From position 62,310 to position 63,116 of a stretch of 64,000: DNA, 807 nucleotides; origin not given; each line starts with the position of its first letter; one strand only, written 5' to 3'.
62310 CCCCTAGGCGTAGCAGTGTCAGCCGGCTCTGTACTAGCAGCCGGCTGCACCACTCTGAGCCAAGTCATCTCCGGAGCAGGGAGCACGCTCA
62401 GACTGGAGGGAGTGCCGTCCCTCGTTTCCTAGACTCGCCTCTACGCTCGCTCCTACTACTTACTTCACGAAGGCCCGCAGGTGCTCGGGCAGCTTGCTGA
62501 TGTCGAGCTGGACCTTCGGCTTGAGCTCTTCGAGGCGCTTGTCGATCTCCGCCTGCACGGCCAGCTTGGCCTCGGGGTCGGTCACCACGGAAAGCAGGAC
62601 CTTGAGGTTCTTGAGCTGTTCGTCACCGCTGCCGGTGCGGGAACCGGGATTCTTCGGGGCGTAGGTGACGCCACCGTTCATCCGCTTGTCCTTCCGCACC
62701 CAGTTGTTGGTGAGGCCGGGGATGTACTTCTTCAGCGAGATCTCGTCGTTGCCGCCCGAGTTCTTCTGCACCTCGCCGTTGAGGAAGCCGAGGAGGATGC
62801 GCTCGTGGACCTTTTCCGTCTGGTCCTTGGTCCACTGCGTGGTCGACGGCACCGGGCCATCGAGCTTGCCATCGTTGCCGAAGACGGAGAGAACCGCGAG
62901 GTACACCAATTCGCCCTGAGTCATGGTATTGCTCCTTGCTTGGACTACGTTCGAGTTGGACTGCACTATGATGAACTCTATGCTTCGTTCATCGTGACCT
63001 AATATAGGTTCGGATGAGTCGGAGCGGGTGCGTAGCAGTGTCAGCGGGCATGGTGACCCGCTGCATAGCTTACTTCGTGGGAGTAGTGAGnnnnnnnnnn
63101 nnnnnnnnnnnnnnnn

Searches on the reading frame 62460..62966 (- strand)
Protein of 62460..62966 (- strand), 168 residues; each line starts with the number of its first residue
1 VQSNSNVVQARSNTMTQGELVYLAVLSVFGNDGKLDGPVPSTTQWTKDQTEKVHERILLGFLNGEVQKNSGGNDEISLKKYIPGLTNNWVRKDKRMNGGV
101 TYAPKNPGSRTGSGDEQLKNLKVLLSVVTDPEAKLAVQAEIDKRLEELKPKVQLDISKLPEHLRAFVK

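Call 8: search_protein_families(library=pfam, proteins=[window:62460-62966:-], max_evalue=0.1)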
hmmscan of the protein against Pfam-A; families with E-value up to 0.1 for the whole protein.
window:62460-62966:- (168 aa): 0 families

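Call 12: search_dna_similar(query=window:62460-62966:-, collection=phages, mode=protein, max_rows=25, max_evalue=0.001)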
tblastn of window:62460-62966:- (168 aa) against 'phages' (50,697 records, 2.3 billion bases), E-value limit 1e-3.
No match.

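Call 38: find_related_loci(query=window:62460-62966:-, collection=viral_contigs, flank=10000)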
Query window:62460-62966:- (168 aa) in viral_contigs; peptide patterns used: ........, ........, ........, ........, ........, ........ (x = any residue, [..] = any of these).
23 stretches matched a pattern; 3 encode a relative of the query (tblastn E <= 1e-3); 2 distinct loci.
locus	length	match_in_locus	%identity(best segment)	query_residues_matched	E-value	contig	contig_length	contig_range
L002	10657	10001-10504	99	1-168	7e-112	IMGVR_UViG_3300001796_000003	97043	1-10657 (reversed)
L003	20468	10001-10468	41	13-164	9e-34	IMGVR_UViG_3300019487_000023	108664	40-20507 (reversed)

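Call 42: search_protein_families(library=phrogs, proteins=[window:62460-62966:-], max_evalue=0.01)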
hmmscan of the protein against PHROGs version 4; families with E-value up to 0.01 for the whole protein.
window:62460-62966:- (168 aa): 0 families

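Call 44: find_homologous_proteins(query=window:62460-62966:-, max_evalue=0.001)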
Query window:62460-62966:- (168 aa): 312 proteins with E <= 0.001 among 385 candidates; the best 120 are listed.
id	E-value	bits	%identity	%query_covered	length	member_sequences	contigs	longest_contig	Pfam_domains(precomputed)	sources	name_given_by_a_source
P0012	1.5e-95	335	100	92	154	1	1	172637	-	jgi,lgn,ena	-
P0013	1.2e-74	267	78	92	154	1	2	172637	-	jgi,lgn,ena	-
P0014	1.7e-69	251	71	92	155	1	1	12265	-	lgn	-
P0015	2.6e-69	250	74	92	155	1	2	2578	-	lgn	-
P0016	1.6e-65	238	71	92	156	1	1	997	-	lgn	-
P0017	1.2e-61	225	68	92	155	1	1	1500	-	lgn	-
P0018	5.0e-61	223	67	91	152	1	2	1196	-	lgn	-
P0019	5.1e-61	223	70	92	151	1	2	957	-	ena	-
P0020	7.1e-61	223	68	92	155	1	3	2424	-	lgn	-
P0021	1.0e-60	222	68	92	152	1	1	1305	-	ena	-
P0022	2.8e-60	221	65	92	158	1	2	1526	-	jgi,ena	jgi:hypothetical protein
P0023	1.1e-59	219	67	92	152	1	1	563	-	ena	-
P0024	1.6e-59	218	69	92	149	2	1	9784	-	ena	-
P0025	3.5e-57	211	66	92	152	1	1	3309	-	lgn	-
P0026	3.7e-57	211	66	92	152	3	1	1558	-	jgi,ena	-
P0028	9.4e-57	209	66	92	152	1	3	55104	-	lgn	-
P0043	5.2e-54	200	65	92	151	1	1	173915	-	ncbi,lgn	-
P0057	3.6e-46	175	58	92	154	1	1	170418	-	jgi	-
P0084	4.7e-38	149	53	92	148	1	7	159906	-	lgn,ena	-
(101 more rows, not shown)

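Call 45: find_encoding_contigs(protein=P0043, flank=10000, max_places=2)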
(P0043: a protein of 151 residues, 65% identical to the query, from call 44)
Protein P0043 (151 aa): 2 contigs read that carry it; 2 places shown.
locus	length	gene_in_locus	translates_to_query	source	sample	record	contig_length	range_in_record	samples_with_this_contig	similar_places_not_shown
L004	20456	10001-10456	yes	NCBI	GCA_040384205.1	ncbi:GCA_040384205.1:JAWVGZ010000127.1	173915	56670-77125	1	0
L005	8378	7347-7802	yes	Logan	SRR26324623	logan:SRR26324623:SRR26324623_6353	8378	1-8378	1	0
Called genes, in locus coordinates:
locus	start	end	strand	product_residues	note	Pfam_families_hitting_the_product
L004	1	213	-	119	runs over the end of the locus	-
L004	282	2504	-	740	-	-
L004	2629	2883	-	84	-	-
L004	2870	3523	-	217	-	-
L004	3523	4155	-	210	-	-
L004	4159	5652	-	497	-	PF00293:NUDIX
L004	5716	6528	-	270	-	-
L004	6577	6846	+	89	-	-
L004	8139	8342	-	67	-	-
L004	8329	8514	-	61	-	-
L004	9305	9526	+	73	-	-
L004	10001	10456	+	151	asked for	-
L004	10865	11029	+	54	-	-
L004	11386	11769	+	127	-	-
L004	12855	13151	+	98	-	-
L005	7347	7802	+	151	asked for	-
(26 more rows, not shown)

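Call 46: find_encoding_contigs(protein=P0057, flank=10000, max_places=2)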
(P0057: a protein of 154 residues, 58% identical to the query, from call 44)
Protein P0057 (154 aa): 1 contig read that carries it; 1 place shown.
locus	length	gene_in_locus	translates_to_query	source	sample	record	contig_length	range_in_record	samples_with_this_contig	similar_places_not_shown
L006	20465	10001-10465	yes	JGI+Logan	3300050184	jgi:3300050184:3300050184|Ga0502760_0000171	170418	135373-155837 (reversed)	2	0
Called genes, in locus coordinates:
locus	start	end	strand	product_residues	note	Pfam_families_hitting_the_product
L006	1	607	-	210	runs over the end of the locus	-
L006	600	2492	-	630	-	-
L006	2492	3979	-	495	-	PF00293:NUDIX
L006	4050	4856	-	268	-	-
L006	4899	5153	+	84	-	-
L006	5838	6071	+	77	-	-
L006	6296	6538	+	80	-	-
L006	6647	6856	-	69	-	-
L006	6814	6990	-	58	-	-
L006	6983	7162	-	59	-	-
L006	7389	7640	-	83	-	-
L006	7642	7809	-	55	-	-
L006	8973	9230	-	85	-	-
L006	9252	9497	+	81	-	-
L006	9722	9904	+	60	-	-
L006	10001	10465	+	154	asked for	-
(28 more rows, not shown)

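Call 47: find_encoding_contigs(protein=P0084, flank=10000, max_places=2)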
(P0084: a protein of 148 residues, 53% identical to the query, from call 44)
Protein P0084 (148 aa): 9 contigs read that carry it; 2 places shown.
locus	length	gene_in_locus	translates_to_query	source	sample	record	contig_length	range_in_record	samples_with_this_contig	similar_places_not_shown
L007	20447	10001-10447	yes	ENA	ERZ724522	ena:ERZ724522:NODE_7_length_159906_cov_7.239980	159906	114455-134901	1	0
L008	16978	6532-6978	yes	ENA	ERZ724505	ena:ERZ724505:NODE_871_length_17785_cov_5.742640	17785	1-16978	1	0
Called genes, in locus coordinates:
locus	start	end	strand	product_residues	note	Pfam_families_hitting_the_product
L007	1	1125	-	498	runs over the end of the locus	PF00293:NUDIX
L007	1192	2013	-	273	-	-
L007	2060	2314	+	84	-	-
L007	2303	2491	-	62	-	-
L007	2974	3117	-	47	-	-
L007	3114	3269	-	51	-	-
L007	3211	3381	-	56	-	-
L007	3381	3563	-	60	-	-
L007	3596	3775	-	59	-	-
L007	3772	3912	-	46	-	-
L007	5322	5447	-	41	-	-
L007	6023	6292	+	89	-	-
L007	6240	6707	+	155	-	-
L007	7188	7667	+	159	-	-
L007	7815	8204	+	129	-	-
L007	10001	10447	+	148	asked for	-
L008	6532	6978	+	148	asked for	-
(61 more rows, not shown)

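Call 51: find_related_loci(query=A3, collection=genome_contigs, flank=10000)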
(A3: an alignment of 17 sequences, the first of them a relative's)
Query A3 (154 aa) in genome_contigs; peptide patterns used: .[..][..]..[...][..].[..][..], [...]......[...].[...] (x = any residue, [..] = any of these).
43 stretches matched a pattern; 4 encode a relative of the query (tblastn E <= 1e-3); 4 distinct loci.
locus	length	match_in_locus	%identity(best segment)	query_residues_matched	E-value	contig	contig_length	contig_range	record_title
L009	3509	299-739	42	1-151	3e-33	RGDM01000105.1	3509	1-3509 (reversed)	MAG: bacterium isolate WB6_1A_297 contig_100_104, whole genome shotgun sequence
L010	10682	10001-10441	40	1-151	2e-30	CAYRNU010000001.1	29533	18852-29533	MAG TPA_asm: uncultured Candidatus Saccharibacteria bacterium isolate SRP292972_co3_17 genome assembly, contig: NODE_971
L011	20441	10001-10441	39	1-151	2e-28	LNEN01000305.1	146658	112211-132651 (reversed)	MAG: Cytophagales bacterium Ga0077538 Ga0077538_1269.1, whole genome shotgun sequence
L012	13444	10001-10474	39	1-154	2e-30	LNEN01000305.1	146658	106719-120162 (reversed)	MAG: Cytophagales bacterium Ga0077538 Ga0077538_1269.1, whole genome shotgun sequence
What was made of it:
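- Tried and rejected: Uninformative (call 51).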

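Call 63: find_encoding_contigs(protein=P0014, flank=10000, max_places=2)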
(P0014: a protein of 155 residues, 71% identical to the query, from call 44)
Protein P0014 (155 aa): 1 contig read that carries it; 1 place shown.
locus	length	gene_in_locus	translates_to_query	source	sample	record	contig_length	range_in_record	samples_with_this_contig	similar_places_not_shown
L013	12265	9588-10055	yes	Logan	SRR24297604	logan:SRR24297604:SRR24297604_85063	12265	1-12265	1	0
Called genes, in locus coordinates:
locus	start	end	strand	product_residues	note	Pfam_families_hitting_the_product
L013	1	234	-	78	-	?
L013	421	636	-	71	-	-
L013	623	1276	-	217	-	-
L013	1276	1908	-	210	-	-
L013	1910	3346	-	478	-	-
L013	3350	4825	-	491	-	PF00293:NUDIX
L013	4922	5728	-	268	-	-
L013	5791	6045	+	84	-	-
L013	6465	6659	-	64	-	-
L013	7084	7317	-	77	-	-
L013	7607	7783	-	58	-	-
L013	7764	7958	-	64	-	-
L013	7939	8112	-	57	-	-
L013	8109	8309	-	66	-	-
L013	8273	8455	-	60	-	-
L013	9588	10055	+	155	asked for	-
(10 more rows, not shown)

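Call 64: find_encoding_contigs(protein=P0028, flank=10000, max_places=2)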
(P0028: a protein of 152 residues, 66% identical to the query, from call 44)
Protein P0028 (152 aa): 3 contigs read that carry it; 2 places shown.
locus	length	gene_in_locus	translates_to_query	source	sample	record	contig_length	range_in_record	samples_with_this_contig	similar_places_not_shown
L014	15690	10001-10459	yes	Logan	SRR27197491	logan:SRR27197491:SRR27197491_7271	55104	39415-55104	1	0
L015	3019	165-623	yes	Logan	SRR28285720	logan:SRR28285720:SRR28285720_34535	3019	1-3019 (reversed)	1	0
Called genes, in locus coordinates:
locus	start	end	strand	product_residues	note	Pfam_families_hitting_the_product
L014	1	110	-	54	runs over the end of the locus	-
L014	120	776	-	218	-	-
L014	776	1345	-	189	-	-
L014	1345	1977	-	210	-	-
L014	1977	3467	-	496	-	PF00293:NUDIX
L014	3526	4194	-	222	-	-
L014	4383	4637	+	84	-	-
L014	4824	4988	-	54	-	-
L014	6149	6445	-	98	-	-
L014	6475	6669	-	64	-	-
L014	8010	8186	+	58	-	-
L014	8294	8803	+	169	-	-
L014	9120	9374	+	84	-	-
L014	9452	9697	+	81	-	-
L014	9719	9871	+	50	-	-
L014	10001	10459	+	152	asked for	-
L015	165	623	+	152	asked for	-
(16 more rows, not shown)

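Call 76: predict_structure(alignment_id=A6)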
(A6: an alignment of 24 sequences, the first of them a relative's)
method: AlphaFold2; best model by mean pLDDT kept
length: 154 residues; sequences in the alignment: 24
mean_pLDDT: 85.3   pTM: 0.56
mean pLDDT of the five models: 85.3, 84.8, 84.5, 83.8, 81.2
residues with pLDDT >= 90: 75; 70-90: 61; 50-70: 11; < 50: 7
segments of 3 or more residues with pLDDT < 50: 93-99
pLDDT, mean of each block of 10 residues (from residue 1): 95 91 92 97 95 87 94 94 83 50 81 89 88 70 79 74
secondary structure, 60 per line:
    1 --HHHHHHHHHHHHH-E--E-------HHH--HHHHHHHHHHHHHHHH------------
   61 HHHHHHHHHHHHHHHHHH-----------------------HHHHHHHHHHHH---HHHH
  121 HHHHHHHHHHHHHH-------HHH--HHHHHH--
elements in order: H3-15 H33-48 H61-78 H102-113 H117-134 H147-152

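Call 79: fold_search(model_id=the predicted structure, library=pdb)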
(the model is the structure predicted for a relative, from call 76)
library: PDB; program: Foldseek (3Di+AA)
matches with E <= 10: 45; with E <= 0.001: 0
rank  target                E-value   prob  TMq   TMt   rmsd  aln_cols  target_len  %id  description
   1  8gsa_MODEL_1_A        1.5e+00  0.41  0.25  0.44   8.6        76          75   13  Solution structure of holo acyl carrier protein A from Enterococcus faecalis (released 2023-03-29)
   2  6x0l_O                3.6e+00  0.10  0.20  0.11  12.6       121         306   16  Bridging of double-strand DNA break activates PARP2/HPF1 to modify chromatin (released 2020-09-16)
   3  2gkn_B                4.2e+00  0.11  0.23  0.27   8.7       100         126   14  Crystal structure of Mycobacterium tuberculosis trHbN, GlnE11Val mutant (released 2006-09-19)
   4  8gtt_A                4.4e+00  0.08  0.18  0.10  13.8        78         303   15  Cryo-EM structure of human Pannexin1 resembling Pannexin2 pore with W74R/R75Dmutations (released 2024-02-28)
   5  9ka7_C                4.9e+00  0.16  0.26  0.45   7.7        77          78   14  Crystal structure of beta-ketoacyl-ACP synthase FabH C112Q in complex with malonyl-ACP from E. coli (released 2025-09-10)
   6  1tjf_B                5.2e+00  0.02  0.15  0.12  14.3       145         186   13  The crystal structure of the N-terminal domain of CAP indicates variable oligomerisation (released 2005-02-01)
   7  4h2u_D                5.4e+00  0.16  0.25  0.44   8.0        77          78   10  Crystal structure of Bradyrhizobium japonicum glycine:[carrier protein] ligase complexed with cognate carrier protein  (released 2013-03-06)
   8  2cpt_MODEL_1_A        5.7e+00  0.04  0.20  0.24  14.8       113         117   11  Solution structure of MIT domain from human SKD1 (released 2005-11-19)
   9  3woz_B                5.7e+00  0.04  0.18  0.13  19.0       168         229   15  Crystal structure of CLASP2 TOG domain (TOG3) (released 2015-05-27)
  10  1qhh_A                5.7e+00  0.03  0.18  0.17  14.6       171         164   13  STRUCTURE OF DNA HELICASE WITH ADPNP (released 1999-07-13)
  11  3pie_A                5.7e+00  0.03  0.18  0.05  12.3       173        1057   15  Crystal structure of the 5'->3' exoribonuclease Xrn1, E178Q mutant (released 2011-02-09)
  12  8wmv_k                5.7e+00  0.01  0.13  0.13  19.9       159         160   16  The structure of PSI-14CAC complex at stationary growth phase (released 2024-05-29)
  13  6tx3_A                6.1e+00  0.08  0.20  0.11  11.7       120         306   17  HPF1 bound to catalytic fragment of PARP2 (released 2020-02-19)
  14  2gkm_B                6.7e+00  0.08  0.24  0.28   7.8       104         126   12  Crystal structure of Mycobacterium tuberculosis trHbN TyrB10Phe mutant (released 2006-09-19)
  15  5njd_D                6.7e+00  0.01  0.11  0.12  22.3       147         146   14  Structure of Interleukin 23 in complex with Briakinumab FAb (released 2018-01-03)
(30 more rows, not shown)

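Call 82: fold_search(model_id=the predicted structure, library=viral)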
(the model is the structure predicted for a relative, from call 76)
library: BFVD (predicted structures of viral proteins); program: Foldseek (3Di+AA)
matches with E <= 10: 150; with E <= 0.001: 1
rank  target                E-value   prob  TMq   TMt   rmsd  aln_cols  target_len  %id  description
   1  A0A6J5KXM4            7.5e-09  1.00  0.53  0.51   9.4       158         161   39  Uncharacterized protein [uncultured Caudovirales phage]
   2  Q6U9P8                5.8e-01  0.54  0.29  0.39  19.5       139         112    9  Uncharacterized protein [Aeromonas phage 44RR2.8t]
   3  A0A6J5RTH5            8.4e-01  0.11  0.19  0.10  18.6       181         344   14  Uncharacterized protein [uncultured Caudovirales phage]
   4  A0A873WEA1            8.4e-01  0.07  0.17  0.10  20.5       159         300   18  (no name in the UniProt tables at hand)
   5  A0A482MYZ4            9.8e-01  0.14  0.19  0.07  18.2       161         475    9  VWFA domain-containing protein [Escherichia phage vB_EcoM_KWBSE43-6]
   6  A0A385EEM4            9.8e-01  0.09  0.18  0.15  15.1       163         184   18  Uncharacterized protein [Caulobacter phage CcrBL9]
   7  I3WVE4                1.5e+00  0.13  0.26  0.12  15.0       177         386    8  Uncharacterized protein [Acinetobacter phage ZZ1]
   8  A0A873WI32            1.5e+00  0.10  0.16  0.13  19.7       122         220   11  Uncharacterized protein [Klebsiella phage Miami]
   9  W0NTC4                1.5e+00  0.10  0.20  0.10  16.9       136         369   15  2b protein [Tobacco rattle virus]
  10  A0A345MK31            1.5e+00  0.08  0.19  0.16  19.1       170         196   14  Uncharacterized protein [Bacillus phage BSP38]
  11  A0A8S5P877            1.6e+00  0.15  0.21  0.07  14.2       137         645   15  Structural protein [Siphoviridae sp. ct8Hx23]
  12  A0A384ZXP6            1.6e+00  0.06  0.15  0.05  14.5       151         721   16  Uncharacterized protein [Dickeya phage vB_DsoM_JA29]
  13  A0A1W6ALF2            1.7e+00  0.13  0.22  0.16  12.8       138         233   14  UL27 protein (Fragment) [Human cytomegalovirus]
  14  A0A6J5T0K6            1.8e+00  0.12  0.23  0.04  17.5       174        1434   14  Uncharacterized protein [uncultured Caudovirales phage]
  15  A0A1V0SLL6            1.8e+00  0.11  0.21  0.10  11.9       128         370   10  Bacteriophage T5 Orf172 DNA-binding domain-containing protein [Klosneuvirus KNV1]
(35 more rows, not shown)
